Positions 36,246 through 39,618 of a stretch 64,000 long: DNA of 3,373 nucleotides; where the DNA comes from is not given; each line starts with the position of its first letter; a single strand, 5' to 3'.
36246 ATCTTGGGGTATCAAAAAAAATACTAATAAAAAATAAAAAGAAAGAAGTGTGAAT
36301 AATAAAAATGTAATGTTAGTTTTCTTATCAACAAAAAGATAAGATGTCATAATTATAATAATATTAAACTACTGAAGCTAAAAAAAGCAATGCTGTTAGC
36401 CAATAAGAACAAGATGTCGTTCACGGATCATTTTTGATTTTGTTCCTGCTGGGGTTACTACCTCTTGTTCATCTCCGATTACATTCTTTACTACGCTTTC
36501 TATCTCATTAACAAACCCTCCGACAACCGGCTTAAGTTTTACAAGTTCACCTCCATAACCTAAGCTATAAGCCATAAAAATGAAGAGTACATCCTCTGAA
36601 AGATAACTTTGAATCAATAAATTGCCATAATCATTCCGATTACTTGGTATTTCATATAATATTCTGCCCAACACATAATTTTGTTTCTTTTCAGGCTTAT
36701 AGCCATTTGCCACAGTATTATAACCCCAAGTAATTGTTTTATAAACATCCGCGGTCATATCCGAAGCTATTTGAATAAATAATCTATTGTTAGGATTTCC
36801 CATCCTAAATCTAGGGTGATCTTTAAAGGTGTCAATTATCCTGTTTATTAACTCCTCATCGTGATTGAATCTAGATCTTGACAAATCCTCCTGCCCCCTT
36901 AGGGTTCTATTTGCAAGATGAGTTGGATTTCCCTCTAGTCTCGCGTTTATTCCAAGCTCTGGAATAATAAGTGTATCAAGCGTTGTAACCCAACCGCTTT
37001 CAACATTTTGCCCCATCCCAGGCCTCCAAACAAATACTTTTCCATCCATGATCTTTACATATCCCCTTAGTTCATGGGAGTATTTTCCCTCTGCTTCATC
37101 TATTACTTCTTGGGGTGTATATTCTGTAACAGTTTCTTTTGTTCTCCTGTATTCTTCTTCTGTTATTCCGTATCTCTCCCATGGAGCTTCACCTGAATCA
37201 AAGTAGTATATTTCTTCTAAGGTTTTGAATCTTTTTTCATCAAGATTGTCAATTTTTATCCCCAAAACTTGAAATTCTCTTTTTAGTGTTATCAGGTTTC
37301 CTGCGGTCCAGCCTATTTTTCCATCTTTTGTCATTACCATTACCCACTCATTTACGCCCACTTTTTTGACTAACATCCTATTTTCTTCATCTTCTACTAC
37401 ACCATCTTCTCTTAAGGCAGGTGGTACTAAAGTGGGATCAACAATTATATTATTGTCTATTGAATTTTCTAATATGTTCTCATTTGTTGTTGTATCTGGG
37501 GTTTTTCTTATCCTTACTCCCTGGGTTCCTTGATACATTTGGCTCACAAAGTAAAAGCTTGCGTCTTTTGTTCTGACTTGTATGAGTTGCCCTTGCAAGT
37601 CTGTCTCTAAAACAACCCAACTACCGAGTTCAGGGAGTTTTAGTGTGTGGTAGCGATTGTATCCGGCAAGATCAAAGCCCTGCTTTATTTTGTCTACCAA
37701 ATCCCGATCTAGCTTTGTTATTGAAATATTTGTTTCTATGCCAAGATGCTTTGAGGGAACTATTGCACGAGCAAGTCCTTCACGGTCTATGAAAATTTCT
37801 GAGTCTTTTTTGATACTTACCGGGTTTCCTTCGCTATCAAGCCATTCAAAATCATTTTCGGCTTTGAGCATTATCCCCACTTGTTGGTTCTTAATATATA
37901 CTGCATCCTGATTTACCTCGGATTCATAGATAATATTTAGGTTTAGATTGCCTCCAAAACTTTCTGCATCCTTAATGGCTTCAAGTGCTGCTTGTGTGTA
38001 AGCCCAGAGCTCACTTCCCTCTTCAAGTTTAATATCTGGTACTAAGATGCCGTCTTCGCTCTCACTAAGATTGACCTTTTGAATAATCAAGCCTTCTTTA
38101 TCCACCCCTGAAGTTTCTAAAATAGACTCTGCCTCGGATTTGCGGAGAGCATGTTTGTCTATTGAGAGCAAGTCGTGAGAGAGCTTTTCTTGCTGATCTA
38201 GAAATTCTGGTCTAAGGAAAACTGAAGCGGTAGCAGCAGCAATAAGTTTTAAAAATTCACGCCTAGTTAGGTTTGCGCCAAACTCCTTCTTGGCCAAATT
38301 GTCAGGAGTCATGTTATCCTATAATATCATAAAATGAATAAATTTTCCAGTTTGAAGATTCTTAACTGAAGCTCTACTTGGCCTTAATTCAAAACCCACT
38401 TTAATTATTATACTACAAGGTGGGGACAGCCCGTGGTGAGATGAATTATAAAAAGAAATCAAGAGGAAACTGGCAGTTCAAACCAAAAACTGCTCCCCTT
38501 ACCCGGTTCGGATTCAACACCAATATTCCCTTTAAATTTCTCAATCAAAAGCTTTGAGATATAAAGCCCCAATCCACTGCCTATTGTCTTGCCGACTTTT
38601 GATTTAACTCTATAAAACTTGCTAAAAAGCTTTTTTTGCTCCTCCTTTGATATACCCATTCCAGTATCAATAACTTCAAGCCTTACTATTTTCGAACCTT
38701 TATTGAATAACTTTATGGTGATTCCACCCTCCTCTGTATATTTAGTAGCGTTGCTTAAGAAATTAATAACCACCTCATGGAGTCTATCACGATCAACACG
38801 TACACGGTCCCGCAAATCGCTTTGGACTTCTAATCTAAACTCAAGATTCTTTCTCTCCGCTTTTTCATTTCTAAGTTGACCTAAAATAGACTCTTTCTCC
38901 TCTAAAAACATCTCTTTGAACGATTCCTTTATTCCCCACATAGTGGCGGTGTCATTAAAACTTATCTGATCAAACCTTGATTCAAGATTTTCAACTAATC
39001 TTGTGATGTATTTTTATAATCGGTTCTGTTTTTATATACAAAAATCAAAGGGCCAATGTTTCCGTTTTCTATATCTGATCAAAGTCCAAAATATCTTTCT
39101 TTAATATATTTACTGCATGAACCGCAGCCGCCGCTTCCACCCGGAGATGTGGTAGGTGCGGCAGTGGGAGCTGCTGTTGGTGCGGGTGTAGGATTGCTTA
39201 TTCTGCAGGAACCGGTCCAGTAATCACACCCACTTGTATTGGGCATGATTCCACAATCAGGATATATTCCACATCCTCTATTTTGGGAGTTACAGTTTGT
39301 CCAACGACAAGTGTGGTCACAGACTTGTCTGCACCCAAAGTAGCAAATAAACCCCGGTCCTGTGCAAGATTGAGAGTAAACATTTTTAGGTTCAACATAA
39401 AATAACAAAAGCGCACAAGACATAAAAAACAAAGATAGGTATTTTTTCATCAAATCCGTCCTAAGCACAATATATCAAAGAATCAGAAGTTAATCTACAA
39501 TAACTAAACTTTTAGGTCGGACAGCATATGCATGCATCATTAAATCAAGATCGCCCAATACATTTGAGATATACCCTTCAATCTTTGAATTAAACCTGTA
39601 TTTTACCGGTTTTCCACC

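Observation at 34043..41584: Triplicated cassette: conserved leader + ~640-aa Tat/SH3b secreted protein, two copies followed by a small 10-Cys secreted protein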

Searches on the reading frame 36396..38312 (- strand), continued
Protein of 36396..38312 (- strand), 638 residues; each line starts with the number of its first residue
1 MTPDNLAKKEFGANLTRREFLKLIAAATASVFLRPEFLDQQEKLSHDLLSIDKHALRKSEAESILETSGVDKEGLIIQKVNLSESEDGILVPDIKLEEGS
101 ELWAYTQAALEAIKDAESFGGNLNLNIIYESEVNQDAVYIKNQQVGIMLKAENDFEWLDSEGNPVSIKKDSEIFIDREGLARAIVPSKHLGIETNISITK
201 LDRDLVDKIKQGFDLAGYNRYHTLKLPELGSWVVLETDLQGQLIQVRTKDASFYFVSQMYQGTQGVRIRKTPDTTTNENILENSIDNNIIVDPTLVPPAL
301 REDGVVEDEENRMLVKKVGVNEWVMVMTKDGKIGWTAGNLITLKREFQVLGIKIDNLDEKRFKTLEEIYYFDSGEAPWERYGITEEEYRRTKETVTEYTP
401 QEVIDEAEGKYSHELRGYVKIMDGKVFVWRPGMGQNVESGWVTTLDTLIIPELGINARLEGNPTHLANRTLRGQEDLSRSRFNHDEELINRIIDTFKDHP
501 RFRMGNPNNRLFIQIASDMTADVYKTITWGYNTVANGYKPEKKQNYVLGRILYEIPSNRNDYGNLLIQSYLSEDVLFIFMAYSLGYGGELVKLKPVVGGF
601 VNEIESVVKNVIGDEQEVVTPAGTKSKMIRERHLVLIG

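Call 84: find_encoding_contigs(protein=P0014, flank=8000, max_places=2)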
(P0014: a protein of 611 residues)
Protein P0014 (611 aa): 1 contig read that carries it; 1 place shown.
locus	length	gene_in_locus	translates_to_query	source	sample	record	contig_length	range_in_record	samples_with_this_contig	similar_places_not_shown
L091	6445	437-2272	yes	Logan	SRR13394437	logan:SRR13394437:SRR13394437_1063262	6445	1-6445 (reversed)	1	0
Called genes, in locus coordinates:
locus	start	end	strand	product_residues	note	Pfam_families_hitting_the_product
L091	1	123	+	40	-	?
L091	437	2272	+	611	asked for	-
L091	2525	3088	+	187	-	PF13529:Peptidase_C39_2, PF12385:Peptidase_C70, PF03412:Peptidase_C39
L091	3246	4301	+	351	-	PF02661:Fic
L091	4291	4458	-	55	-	-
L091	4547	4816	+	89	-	PF00312:Ribosomal_S15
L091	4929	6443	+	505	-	?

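Call 96: search_protein_families(library=phrogs, proteins=[window:36396-38312:-, P0029], max_evalue=0.01)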
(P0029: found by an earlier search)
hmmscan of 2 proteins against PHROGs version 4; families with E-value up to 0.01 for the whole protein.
window:36396-38312:- (638 aa): 0 families

P0029 (782 aa): 3 families
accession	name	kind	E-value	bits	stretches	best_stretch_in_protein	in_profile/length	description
phrog_215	-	head and packaging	7.3e-14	52.7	1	329-470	222-359/491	structural protein with Ig domain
phrog_341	-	tail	2e-09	38.7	1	329-420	66-148/154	major tail protein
phrog_10059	-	unknown function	3.6e-05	23.7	1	331-408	185-251/345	-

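Call 100: fold_search(model_id=the predicted structure, library=pdb)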
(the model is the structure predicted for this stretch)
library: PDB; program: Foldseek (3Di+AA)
matches with E <= 10: 174; with E <= 0.001: 0
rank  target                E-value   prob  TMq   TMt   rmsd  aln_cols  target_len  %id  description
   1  6u2a                  3.0e-02  0.08  0.07  0.11  21.5       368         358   10  ShyA endopeptidase from Vibrio cholera (open form) (released 2020-05-27)
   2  4r40_C                4.7e-02  0.06  0.07  0.10  24.5       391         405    8  Crystal Structure of TolB/Pal complex from Yersinia pestis. (released 2014-09-03)
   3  6ue4_A                8.1e-02  0.06  0.08  0.12  23.6       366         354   12  ShyA Endopeptidase from Vibrio cholerae (Closed form) (released 2020-05-27)
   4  9a2l_MODEL_1_A        8.6e-02  0.06  0.07  0.10  19.1       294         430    8  Model of E. coli TolB by in-cell photo-crosslinking MS and deep learning (released 2023-02-24)
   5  2gu1                  1.0e-01  0.06  0.07  0.12  23.6       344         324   10  Crystal structure of a zinc containing peptidase from vibrio cholerae (released 2006-07-04)
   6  6ue4_B                1.1e-01  0.06  0.09  0.13  23.7       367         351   11  ShyA Endopeptidase from Vibrio cholerae (Closed form) (released 2020-05-27)
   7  5ys7                  1.5e-01  0.03  0.07  0.11  22.1       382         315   10  Crystal structure of an OspA mutant (released 2018-11-14)
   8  4o1s_A                4.9e-01  0.04  0.06  0.14  16.1       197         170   10  Crystal structure of TvoVMA intein (released 2014-03-19)
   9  5ngd_B                4.9e-01  0.02  0.05  0.07  26.8       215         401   13  Crystal structure of the V325G mutant of the bacteriophage G20C portal protein (released 2017-03-29)
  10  5ngd_A                4.9e-01  0.02  0.05  0.07  26.8       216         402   12  Crystal structure of the V325G mutant of the bacteriophage G20C portal protein (released 2017-03-29)
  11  6p3j_B                5.2e-01  0.02  0.07  0.10  23.7       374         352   11  Crystal structure of LigU (released 2019-07-31)
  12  4pwz_A                6.4e-01  0.02  0.08  0.10  24.2       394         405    9  Crystal structure of TolB protein from Yersinia pestis CO92 (released 2014-04-02)
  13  5o9j_B                6.8e-01  0.02  0.06  0.14  16.0       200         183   14  Crystal structure of transcription factor IIB Mja mini-intein (released 2017-11-01)
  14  6biq_B                7.2e-01  0.20  0.09  0.20  10.0       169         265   10  Structure of NlpC2 from Trichomonas vaginalis (released 2018-11-07)
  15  5ngd_D                8.1e-01  0.02  0.05  0.07  26.9       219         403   12  Crystal structure of the V325G mutant of the bacteriophage G20C portal protein (released 2017-03-29)
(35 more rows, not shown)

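Call 108: search_solved_structures(query=P0029, max_evalue=1)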
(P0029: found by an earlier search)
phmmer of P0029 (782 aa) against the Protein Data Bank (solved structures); distinct sequences matched with E-value up to 1: 6.
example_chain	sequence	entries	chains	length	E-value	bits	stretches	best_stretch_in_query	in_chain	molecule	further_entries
7quz_AAA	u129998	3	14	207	3.8e-06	28.5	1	328-465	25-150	Beta-1,3-glucanase bglH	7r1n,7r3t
3sti_A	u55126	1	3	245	0.45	11.8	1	434-562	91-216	Protease degQ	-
8c8q_E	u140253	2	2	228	0.65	11.2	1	86-136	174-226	Cytochrome c oxidase polypeptide 5, mitochondrial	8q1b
3stj_A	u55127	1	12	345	0.86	10.8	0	434-562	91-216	Protease degQ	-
6i9v_A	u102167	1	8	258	0.96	10.7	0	514-573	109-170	Putative oxidoreductase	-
6i9w_A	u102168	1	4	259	0.96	10.6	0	514-573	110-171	Putative oxidoreductase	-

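Call 115: find_encoding_contigs(protein=P0027, flank=3000, max_places=3)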
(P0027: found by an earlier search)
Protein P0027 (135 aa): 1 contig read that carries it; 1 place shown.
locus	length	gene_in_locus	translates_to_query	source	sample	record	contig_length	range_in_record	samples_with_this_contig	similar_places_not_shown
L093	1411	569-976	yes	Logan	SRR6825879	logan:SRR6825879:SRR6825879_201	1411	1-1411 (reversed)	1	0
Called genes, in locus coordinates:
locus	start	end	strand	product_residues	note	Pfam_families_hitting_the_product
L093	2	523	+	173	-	?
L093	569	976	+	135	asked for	-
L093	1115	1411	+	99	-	?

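Call 117: search_protein_families(library=padloc, proteins=[window:36396-38312:-], max_evalue=0.01)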
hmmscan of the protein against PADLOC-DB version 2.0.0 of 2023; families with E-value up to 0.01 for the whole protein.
window:36396-38312:- (638 aa): 0 families

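Call 118: find_encoding_contigs(protein=P0009, flank=8000, max_places=3)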
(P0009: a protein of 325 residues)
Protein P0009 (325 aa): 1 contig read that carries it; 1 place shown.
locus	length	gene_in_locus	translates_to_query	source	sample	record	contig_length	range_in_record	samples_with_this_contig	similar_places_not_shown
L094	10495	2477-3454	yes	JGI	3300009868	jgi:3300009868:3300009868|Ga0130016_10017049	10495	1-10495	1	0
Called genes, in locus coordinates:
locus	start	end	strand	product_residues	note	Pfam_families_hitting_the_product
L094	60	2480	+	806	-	-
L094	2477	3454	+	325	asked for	-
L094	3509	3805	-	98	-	-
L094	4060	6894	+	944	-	-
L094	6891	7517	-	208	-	PF08843:AbiEii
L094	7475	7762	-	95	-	PF21956:DUF6922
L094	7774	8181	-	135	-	-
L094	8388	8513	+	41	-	-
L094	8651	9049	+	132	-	PF01966:HD, PF13023:HD_3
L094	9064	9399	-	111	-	-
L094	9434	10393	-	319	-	-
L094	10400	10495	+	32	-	?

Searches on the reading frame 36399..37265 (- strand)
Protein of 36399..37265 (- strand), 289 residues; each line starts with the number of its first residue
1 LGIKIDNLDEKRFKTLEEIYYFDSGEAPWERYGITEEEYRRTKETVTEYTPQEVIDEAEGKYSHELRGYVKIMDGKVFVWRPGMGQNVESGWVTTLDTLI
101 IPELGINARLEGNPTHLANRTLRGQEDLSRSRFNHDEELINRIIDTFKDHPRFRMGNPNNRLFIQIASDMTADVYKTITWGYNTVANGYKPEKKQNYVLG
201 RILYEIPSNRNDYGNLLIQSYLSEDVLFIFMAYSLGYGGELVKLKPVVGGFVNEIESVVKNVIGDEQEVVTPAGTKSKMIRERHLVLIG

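Call 90: predict_structure(alignment_id=A10)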
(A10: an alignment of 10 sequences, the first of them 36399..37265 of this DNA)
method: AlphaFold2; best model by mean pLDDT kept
length: 289 residues; sequences in the alignment: 10
mean_pLDDT: 79.3   pTM: 0.81
mean pLDDT of the five models: 79.3, 77.0, 55.2, 54.4, 50.6
residues with pLDDT >= 90: 101; 70-90: 120; 50-70: 37; < 50: 31
segments of 3 or more residues with pLDDT < 50: 1-18, 180-183, 242-250
pLDDT, mean of each block of 10 residues (from residue 1): 31 44 75 85 88 92 90 89 87 95 93 93 88 96 94 80 89 70 65 81 76 76 91 76 46 79 83 62 89
secondary structure, 60 per line:
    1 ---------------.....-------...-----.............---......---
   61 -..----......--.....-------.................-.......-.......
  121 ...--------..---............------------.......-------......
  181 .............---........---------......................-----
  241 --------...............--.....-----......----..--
elements in order: H16-20 H36-48 H52-57 E68-73 E76-80 H88-91 E92-101 E106-112 H114-123 H137-148 E161-167 E175-180 E184-193 E197-204 H214-235 H249-263 E266-270 E276-281

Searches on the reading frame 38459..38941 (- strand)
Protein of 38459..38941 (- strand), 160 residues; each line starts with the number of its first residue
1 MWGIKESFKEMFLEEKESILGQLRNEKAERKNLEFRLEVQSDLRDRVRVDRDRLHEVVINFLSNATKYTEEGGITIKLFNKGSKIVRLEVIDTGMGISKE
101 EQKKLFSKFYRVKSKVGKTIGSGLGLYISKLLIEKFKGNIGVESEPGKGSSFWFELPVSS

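Call 4: search_protein_families(library=pfam, proteins=[window:38459-38941:-], max_evalue=0.1)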
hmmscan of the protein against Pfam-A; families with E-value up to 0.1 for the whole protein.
window:38459-38941:- (160 aa): 2 families
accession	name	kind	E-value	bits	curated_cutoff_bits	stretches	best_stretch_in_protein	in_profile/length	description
PF02518.31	HATPase_c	-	4.7e-28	98.3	26.4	1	50-159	2-110/111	Histidine kinase-, DNA gyrase B-, and HSP90-like ATPase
PF13581.12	HATPase_c_2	-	0.0027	18.1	27.4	1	54-136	36-112/127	Histidine kinase-like ATPase domain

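Call 74: search_protein_families(library=pfam, proteins=[P0029], max_evalue=1)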
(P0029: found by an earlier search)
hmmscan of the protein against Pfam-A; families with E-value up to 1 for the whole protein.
P0029 (782 aa): 2 families
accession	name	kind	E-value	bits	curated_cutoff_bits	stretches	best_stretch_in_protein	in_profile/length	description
PF02368.24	Big_2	-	1.3e-08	35.1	22.8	1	332-406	4-72/79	Bacterial Ig-like domain (group 2)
PF23981.1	DUF7305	-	0.00025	21.4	27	1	640-742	77-172/185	Domain of unknown function (DUF7305)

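Call 96: search_protein_families(library=phrogs, proteins=[P0029], max_evalue=0.01)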
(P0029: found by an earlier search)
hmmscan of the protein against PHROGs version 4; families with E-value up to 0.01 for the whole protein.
P0029 (782 aa): 3 families
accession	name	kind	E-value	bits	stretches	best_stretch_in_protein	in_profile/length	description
phrog_215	-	head and packaging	7.3e-14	52.7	1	329-470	222-359/491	structural protein with Ig domain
phrog_341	-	tail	2e-09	38.7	1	329-420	66-148/154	major tail protein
phrog_10059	-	unknown function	3.6e-05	23.7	1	331-408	185-251/345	-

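Call 112: find_encoding_contigs(protein=window:38459-38941:-, flank=6000, max_places=4)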
Protein window:38459-38941:- (160 aa): no gene with exactly this product is on record in the collection.

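Call 117: search_protein_families(library=padloc, proteins=[window:38459-38941:-], max_evalue=0.01)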
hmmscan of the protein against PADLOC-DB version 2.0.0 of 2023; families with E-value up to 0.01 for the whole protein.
window:38459-38941:- (160 aa): 1 family
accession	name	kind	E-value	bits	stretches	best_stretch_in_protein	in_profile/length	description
PDLC04647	PDC-M43B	-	1.4e-07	28.9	1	37-145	212-320/347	-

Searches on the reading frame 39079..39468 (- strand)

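Call 4: search_protein_families(library=pfam, proteins=[window:39079-39468:-], max_evalue=0.1)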
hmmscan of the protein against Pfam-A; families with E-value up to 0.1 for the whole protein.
window:39079-39468:- (129 aa): 1 family
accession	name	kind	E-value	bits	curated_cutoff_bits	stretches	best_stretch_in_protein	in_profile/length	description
PF04886.17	PT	-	0.066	13.2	26.2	1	92-110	9-27/36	PT disordered repeat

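Call 30: search_protein_families(library=ncbifam, proteins=[window:39079-39468:-], max_evalue=0.1)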
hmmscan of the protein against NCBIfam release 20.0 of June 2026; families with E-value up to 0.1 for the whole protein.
window:39079-39468:- (129 aa): 0 families

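Call 74: search_protein_families(library=pfam, proteins=[P0029], max_evalue=1)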
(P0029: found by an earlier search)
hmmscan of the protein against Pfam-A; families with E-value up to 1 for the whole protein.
P0029 (782 aa): 2 families
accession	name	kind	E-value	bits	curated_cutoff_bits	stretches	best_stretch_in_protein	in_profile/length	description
PF02368.24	Big_2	-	1.3e-08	35.1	22.8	1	332-406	4-72/79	Bacterial Ig-like domain (group 2)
PF23981.1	DUF7305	-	0.00025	21.4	27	1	640-742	77-172/185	Domain of unknown function (DUF7305)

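Call 96: search_protein_families(library=phrogs, proteins=[window:39079-39468:-, P0029], max_evalue=0.01)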
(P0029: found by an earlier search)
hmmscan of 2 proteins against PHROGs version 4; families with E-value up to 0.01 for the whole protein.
window:39079-39468:- (129 aa): 0 families

P0029 (782 aa): 3 families
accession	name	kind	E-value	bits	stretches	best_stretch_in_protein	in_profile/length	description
phrog_215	-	head and packaging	7.3e-14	52.7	1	329-470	222-359/491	structural protein with Ig domain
phrog_341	-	tail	2e-09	38.7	1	329-420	66-148/154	major tail protein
phrog_10059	-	unknown function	3.6e-05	23.7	1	331-408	185-251/345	-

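Call 117: search_protein_families(library=padloc, proteins=[window:39079-39468:-], max_evalue=0.01)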
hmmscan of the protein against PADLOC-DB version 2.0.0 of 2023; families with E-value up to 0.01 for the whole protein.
window:39079-39468:- (129 aa): 0 families

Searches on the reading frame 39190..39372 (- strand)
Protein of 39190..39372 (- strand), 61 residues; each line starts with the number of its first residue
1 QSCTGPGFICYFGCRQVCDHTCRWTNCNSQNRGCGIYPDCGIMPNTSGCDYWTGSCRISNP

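Call 66: find_related_loci(query=A8, collection=metagenome_contigs, flank=6000)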
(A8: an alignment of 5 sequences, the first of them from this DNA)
Query A8 (61 aa) in metagenome_contigs; peptide patterns used: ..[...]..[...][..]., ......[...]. (x = any residue, [..] = any of these).
220 stretches matched a pattern; 3 encode a relative of the query (tblastn E <= 1e-3); 3 distinct loci.
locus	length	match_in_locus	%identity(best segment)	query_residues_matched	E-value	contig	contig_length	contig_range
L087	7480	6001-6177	85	1-59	8e-33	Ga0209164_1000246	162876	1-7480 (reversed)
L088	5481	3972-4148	78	1-60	6e-28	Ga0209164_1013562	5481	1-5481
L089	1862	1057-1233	67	1-59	2e-21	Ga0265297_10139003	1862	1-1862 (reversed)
